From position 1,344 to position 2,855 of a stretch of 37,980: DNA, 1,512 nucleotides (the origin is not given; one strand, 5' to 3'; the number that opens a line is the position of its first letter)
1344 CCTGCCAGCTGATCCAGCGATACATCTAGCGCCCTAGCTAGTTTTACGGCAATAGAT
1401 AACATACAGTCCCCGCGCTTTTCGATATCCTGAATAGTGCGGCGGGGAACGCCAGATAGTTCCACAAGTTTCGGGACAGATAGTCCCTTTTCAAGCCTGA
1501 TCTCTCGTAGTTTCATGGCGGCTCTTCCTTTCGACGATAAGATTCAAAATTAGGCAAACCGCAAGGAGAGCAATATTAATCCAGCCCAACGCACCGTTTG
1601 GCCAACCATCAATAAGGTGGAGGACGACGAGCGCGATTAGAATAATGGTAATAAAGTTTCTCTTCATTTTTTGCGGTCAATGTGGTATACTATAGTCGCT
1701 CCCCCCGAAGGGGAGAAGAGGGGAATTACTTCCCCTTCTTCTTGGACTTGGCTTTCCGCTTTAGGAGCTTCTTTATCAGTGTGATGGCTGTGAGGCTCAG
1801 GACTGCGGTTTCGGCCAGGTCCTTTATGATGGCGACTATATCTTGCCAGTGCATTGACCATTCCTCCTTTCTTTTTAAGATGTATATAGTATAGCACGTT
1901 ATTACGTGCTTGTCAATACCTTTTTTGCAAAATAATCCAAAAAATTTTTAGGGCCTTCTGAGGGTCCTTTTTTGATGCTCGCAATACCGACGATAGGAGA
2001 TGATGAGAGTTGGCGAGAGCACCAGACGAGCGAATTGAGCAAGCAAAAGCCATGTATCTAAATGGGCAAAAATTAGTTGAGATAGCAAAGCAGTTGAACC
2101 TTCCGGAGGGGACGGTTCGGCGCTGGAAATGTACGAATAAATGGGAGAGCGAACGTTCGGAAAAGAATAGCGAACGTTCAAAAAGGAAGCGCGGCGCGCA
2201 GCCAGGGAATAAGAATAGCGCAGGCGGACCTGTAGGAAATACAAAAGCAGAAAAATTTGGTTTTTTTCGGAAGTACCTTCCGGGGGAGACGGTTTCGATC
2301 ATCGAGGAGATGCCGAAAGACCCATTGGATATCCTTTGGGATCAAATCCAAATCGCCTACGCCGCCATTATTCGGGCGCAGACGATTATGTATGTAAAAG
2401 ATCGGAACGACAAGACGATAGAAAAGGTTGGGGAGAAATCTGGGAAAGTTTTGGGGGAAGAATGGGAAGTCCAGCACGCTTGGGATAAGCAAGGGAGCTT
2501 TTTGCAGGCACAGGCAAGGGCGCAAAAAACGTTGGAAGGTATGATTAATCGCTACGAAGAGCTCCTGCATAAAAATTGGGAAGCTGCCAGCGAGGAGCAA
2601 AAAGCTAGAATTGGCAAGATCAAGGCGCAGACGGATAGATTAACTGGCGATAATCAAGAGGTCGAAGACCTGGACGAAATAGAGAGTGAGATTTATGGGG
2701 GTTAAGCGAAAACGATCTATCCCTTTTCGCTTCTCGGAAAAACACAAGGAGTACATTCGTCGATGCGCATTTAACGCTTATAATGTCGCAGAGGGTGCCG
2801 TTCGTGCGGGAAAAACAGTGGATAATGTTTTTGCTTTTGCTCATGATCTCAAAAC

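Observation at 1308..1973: Operator-controlled 42-aa membrane peptide plus XRE regulator, with possible antisense RNA, inserted between the late activator and terminase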

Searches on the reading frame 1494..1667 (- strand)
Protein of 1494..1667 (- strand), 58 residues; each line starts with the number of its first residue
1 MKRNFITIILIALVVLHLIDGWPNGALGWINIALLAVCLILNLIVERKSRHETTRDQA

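Call 9: search_protein_families(library=pfam, max_evalue=1, proteins=[window:1494-1667:-])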
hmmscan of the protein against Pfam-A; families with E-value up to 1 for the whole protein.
seq(58 aa): 6 families
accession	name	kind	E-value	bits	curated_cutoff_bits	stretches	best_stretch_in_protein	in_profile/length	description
PF11076.13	YbhQ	-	0.0057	17.1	27.4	1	6-50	16-65/132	Putative inner membrane protein YbhQ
PF20177.3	DUF6542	-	0.018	15.4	27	1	6-49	8-52/123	Domain of unknown function (DUF6542)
PF05393.16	Hum_adeno_E3A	-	0.019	15.6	22.9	1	15-49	29-64/100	Human adenovirus early E3A glycoprotein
PF14015.11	DUF4231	-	0.022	15.6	24.7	1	4-52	21-69/103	Protein of unknown function (DUF4231)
PF07254.17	Cpta_toxin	-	0.091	13.3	27.3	1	8-48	19-59/133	Membrane-bound toxin component of toxin-antitoxin system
PF19893.4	DUF6366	-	0.48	11.3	27.2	0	25-45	45-65/69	Family of unknown function (DUF6366)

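Call 10: search_protein_families(library=phrogs, max_evalue=1, proteins=[window:1494-1667:-])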
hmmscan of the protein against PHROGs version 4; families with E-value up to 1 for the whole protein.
seq(58 aa): 2 families
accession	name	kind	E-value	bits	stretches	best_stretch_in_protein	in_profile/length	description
phrog_25932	-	unknown function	0.023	15.4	1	3-55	3-56/219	-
phrog_12212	-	unknown function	0.35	11.9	0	4-18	5-19/40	-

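Call 22: search_protein_families(library=padloc, max_evalue=1, proteins=[window:1494-1667:-])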
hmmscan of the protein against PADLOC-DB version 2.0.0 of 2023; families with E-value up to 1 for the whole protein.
seq(58 aa): 0 families

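Call 23: search_protein_families(library=ncbifam, max_evalue=1, proteins=[window:1494-1667:-])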
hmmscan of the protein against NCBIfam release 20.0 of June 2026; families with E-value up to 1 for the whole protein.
seq(58 aa): 1 family
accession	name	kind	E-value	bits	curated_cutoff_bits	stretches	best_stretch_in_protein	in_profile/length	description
NF050101.1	SepX_GlpR_4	equivalog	0.053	13.6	110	1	8-55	111-158/176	divisome protein SepX/GlpR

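Call 57: find_homologous_proteins(query=A5, max_evalue=0.001)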
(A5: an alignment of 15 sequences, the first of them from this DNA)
Query A5 (15 sequences) (58 aa, profile of the alignment): 21 proteins with E <= 0.001 among 1084 candidates.
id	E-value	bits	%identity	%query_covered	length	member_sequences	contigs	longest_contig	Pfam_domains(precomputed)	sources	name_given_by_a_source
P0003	3.6e-21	92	35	74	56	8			-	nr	nr:MAG TPA: hypothetical protein [Caudoviricetes sp.]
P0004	8.8e-19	85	-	-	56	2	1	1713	-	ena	-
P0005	2.2e-17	80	51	84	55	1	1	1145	-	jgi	jgi:protein-S-isoprenylcysteine O-methyltransferase Ste14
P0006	4.6e-17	79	100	100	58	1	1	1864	-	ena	-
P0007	8.4e-17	78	32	88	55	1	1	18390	-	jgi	-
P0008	9.7e-17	78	29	59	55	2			-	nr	nr:MAG TPA: hypothetical protein [Caudoviricetes sp.]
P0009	6.8e-15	72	-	-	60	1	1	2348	-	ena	-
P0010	9.5e-15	72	45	84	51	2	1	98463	-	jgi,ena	-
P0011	1.5e-14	71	51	81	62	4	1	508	-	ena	-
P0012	6.2e-14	69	51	84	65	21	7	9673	-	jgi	jgi:hypothetical protein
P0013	2.0e-13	68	49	84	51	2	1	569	-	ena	-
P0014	3.4e-13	67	47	84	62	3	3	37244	-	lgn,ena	-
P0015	5.4e-13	66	51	84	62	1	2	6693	-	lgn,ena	-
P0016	1.4e-12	65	47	84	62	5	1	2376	-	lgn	-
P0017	1.9e-12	64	49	84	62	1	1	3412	-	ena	-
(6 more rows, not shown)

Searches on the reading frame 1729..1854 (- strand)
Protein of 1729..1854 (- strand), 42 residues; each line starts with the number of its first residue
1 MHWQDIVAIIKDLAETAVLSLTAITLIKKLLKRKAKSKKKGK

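Call 9: search_protein_families(library=pfam, max_evalue=1, proteins=[window:1729-1854:-])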
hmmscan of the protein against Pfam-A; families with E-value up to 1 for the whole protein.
seq(42 aa): 1 family
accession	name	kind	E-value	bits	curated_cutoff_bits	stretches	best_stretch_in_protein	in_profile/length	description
PF24959.1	FH3_FHOD1-3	-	0.09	13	27.4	1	2-35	82-116/136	FHOD1/3 FH3 domain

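Call 10: search_protein_families(library=phrogs, max_evalue=1, proteins=[window:1729-1854:-])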
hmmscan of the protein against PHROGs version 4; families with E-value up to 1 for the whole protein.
seq(42 aa): 1 family
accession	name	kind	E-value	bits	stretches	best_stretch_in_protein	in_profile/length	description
phrog_7460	-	unknown function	0.16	13.1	1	10-40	5-35/91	-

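Call 11: find_homologous_proteins(query=window:1729-1854:-, max_evalue=10)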
Query seq(42 aa) (42 aa): 2 proteins with E <= 10 among 2 candidates.
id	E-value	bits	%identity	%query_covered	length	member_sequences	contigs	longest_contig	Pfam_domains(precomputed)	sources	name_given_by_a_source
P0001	1.0e-16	75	98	100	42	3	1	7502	-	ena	-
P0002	1.1e-13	66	94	74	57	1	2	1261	-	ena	-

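Call 13: find_encoding_contigs(protein=P0001, flank=10000)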
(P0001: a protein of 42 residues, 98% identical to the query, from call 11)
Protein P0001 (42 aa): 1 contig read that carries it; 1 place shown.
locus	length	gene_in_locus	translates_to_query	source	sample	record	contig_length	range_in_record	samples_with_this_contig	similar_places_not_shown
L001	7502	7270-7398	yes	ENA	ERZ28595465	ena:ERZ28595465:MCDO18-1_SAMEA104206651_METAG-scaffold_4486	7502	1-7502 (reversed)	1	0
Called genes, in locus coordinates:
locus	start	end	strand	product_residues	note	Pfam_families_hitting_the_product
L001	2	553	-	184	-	?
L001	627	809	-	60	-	-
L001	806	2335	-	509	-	PF06152:Phage_min_cap2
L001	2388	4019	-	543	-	-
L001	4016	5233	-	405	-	-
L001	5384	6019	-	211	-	PF07463:NUMOD4, PF13392:HNH_3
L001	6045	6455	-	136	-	PF03592:Terminase_2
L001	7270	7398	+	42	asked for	-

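Call 14: find_encoding_contigs(protein=P0002, flank=10000)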
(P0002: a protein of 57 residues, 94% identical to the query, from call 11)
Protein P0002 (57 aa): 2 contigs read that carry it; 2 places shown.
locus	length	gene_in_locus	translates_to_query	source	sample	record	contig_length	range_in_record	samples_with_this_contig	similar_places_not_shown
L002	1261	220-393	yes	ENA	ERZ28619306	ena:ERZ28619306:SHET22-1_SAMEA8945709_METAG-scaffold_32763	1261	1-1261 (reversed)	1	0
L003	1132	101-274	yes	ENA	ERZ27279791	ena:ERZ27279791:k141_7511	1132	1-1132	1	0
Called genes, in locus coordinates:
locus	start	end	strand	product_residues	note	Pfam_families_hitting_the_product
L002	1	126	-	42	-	?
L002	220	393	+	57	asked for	-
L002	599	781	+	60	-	PF13443:HTH_26 (weak), PF01381:HTH_3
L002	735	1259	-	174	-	?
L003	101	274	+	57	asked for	-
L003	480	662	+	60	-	PF13443:HTH_26 (weak), PF01381:HTH_3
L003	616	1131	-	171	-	?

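Call 22: search_protein_families(library=padloc, max_evalue=1, proteins=[window:1729-1854:-])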
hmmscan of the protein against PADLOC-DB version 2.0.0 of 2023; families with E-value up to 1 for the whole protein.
seq(42 aa): 0 families

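Call 23: search_protein_families(library=ncbifam, max_evalue=1, proteins=[window:1729-1854:-])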
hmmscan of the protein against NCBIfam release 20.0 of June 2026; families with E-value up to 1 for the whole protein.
seq(42 aa): 0 families

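Call 65: find_related_loci(query=A6, collection=viral_contigs, flank=1500)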
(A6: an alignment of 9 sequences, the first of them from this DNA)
Query A6 (42 aa) in viral_contigs; peptide patterns used: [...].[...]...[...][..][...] (x = any residue, [..] = any of these).
162 stretches matched a pattern, but none encodes a relative of the query by tblastn (E <= 1e-3).
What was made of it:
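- Tried and rejected: find_related_loci with the P1 alignment matched 162 patterns but confirmed none, because the query is too short (call 65).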

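Call 71: search_dna_similar(query=window:1729-1854:-, collection=phages, mode=protein, max_evalue=10, max_rows=15)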
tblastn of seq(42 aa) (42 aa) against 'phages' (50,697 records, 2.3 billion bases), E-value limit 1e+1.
No match.
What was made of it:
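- Tried and rejected: tblastn of P1 against phage records found nothing at E<=10 (call 71).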

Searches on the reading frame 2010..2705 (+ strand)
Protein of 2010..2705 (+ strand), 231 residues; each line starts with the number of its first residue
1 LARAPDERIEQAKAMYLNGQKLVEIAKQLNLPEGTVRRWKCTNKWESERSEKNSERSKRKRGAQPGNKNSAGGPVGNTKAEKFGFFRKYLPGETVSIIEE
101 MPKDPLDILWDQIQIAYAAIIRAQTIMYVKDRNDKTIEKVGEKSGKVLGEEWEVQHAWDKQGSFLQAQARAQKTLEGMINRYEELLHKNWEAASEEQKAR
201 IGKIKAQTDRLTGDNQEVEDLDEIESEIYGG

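Call 9: search_protein_families(library=pfam, max_evalue=1, proteins=[window:2010-2705:+])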
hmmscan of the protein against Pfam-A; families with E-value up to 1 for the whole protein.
window:2010-2705:+ (231 aa): 18 families
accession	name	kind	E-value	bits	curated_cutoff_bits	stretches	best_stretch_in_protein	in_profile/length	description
PF10668.15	Phage_terminase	-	2.4e-08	34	22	1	1-59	1-66/67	Phage terminase small subunit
PF06056.18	Terminase_5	-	5.2e-06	26.8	20.3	1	9-61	3-55/58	Putative ATPase subunit of terminase (gpP-like)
PF13384.12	HTH_23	-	0.00019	21.6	24.6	1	12-41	10-39/50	Homeodomain-like domain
PF08281.18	Sigma70_r4_2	-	0.0013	18.7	25.7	1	16-39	23-46/54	Sigma-70, region 4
PF08822.17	DUF1804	-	0.0014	19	29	1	1-47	1-47/164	Protein of unknown function (DUF1804)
PF04545.22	Sigma70_r4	-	0.002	18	24.1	1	16-38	17-39/50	Sigma-70, region 4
PF13518.12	HTH_28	-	0.0021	18.6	25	1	16-41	9-34/52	Helix-turn-helix domain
PF00046.35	Homeodomain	-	0.013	15.8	22.9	1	14-39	22-47/57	Homeodomain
PF02796.21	HTH_7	-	0.027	15.1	23.8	1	7-31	9-33/45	Helix-turn-helix domain of resolvase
PF13551.12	HTH_29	-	0.034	14.7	28.1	1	16-40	8-33/64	Winged helix-turn helix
PF16174.10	IHABP4_N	-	0.054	14.5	39.1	1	44-96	87-138/142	Intracellular hyaluronan-binding protein 4 N-terminal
PF14493.12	HTH_40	-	0.054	14.2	27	1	11-37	4-30/89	Helix-turn-helix domain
PF07750.17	GcrA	-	0.055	14.3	26.9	1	5-61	4-65/155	GcrA cell cycle regulator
PF01527.26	HTH_Tnp_1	-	0.077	13.7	24.1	1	8-44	12-48/75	Transposase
PF04218.19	CENP-B_N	-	0.089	12.9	21.2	1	24-40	27-43/53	CENP-B N-terminal DNA-binding domain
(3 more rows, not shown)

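Call 10: search_protein_families(library=phrogs, max_evalue=1, proteins=[window:2010-2705:+])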
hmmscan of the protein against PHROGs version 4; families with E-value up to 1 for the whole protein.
window:2010-2705:+ (231 aa): 24 families
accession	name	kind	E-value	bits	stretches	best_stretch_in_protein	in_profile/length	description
phrog_509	-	head and packaging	2.8e-80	270.3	1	7-224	9-229/238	terminase small subunit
phrog_1889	-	head and packaging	4.2e-26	93.1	1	1-139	1-158/276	terminase small subunit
phrog_8935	-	unknown function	1.5e-10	41.9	1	151-218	25-87/108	-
phrog_2606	-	head and packaging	2.6e-09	37.9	1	1-63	1-63/310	terminase small subunit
phrog_4151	-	DNA, RNA and nucleotide metabolism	1.7e-07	32.2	1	6-61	7-62/154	DNA binding protein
phrog_756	-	DNA, RNA and nucleotide metabolism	1.7e-05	25.8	1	5-53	4-58/166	DNA binding protein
phrog_664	-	DNA, RNA and nucleotide metabolism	6.3e-05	23.9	1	6-62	87-143/210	DNA binding protein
phrog_14025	-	unknown function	0.00017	22.8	1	11-47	22-58/98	-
phrog_3746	-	head and packaging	0.00073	19.6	1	10-64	14-68/374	terminase large subunit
phrog_5751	-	head and packaging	0.00091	19.3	1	10-47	74-111/548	terminase large subunit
phrog_51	-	head and packaging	0.0015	19.3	1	9-65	6-70/261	terminase small subunit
phrog_23746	-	unknown function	0.0056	17.4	1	6-60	47-101/244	-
phrog_19659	-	unknown function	0.011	16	1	34-95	90-151/390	-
phrog_1740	-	transcription regulation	0.021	14.3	1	14-38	179-203/567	RNA polymerase sigma factor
phrog_125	-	DNA, RNA and nucleotide metabolism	0.038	14.5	1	7-60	167-220/254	DNA invertase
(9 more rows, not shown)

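Call 42: search_protein_families(library=pfam, alignment_id=A3, max_evalue=0.001)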
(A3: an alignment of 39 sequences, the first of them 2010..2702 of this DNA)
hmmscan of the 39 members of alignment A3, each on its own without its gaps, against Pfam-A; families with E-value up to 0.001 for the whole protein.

A. member 1, window:2010-2702:+ (231 aa): 3 families
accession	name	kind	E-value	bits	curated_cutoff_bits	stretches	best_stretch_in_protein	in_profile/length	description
PF10668.15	Phage_terminase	-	2.4e-08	34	22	1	1-59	1-66/67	Phage terminase small subunit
PF06056.18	Terminase_5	-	5.2e-06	26.8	20.3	1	9-61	3-55/58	Putative ATPase subunit of terminase (gpP-like)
PF13384.12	HTH_23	-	0.00019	21.6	24.6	1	12-41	10-39/50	Homeodomain-like domain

B. families by the number of members that match (of 39 scanned): 21 families
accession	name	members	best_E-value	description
PF10668.15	Phage_terminase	9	1.1e-23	Phage terminase small subunit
PF03592.21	Terminase_2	7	6.8e-44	Terminase small subunit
PF06056.18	Terminase_5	6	5.2e-06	Putative ATPase subunit of terminase (gpP-like)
PF13384.12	HTH_23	5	1.5e-06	Homeodomain-like domain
PF01844.29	HNH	4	4.5e-10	HNH endonuclease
PF08281.18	Sigma70_r4_2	3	3.1e-05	Sigma-70, region 4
PF13518.12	HTH_28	3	0.0001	Helix-turn-helix domain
PF06763.17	Minor_tail_Z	2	1.5e-05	Prophage minor tail protein Z (GPZ)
PF24032.1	YQBQ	1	3.8e-39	YQBQ-like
PF00929.31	RNase_T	1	1.1e-35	Exonuclease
PF16079.10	Phage_holin_5_2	1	2.4e-21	Phage holin family Hol44, in holin superfamily V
PF08797.16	HIRAN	1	3.6e-14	HIRAN domain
PF02604.26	PhdYeFM_antitox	1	1.8e-13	Antitoxin Phd_YefM, type II toxin-antitoxin system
PF00704.34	Glyco_hydro_18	1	1.3e-12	Glycosyl hydrolases family 18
PF05257.22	CHAP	1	2e-10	CHAP domain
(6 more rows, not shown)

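Call 60: find_related_loci(query=window:2010-2702:+, collection=viral_contigs, flank=2500)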
Query window:2010-2702:+ (231 aa) in viral_contigs; peptide patterns used: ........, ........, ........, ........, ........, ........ (x = any residue, [..] = any of these).
91 stretches matched a pattern; 88 encode a relative of the query (tblastn E <= 1e-3); the best 80 are kept; 79 distinct loci.
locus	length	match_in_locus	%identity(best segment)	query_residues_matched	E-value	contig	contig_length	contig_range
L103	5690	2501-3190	77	1-230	9e-120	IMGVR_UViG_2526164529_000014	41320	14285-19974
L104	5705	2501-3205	76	1-230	4e-119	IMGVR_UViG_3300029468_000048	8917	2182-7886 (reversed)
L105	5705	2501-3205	76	1-230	4e-119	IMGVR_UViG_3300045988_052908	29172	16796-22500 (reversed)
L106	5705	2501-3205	76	1-230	4e-119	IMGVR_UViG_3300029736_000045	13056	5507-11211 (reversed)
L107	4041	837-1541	76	1-230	2e-119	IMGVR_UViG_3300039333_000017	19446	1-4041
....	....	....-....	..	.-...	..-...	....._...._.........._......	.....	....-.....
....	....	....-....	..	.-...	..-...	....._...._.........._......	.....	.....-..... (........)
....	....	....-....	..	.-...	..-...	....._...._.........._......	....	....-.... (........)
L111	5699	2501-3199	75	1-230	6e-115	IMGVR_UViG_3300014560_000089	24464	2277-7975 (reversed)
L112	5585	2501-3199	75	1-230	5e-115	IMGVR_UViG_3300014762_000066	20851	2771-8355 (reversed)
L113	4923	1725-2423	75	1-230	6e-115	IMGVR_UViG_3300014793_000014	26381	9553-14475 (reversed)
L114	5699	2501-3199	74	1-230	4e-114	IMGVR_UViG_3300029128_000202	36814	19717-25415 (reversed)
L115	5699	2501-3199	74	1-230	4e-114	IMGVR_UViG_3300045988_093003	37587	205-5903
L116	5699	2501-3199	74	1-230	4e-114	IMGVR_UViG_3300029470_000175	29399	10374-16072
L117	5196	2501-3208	72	1-231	1e-110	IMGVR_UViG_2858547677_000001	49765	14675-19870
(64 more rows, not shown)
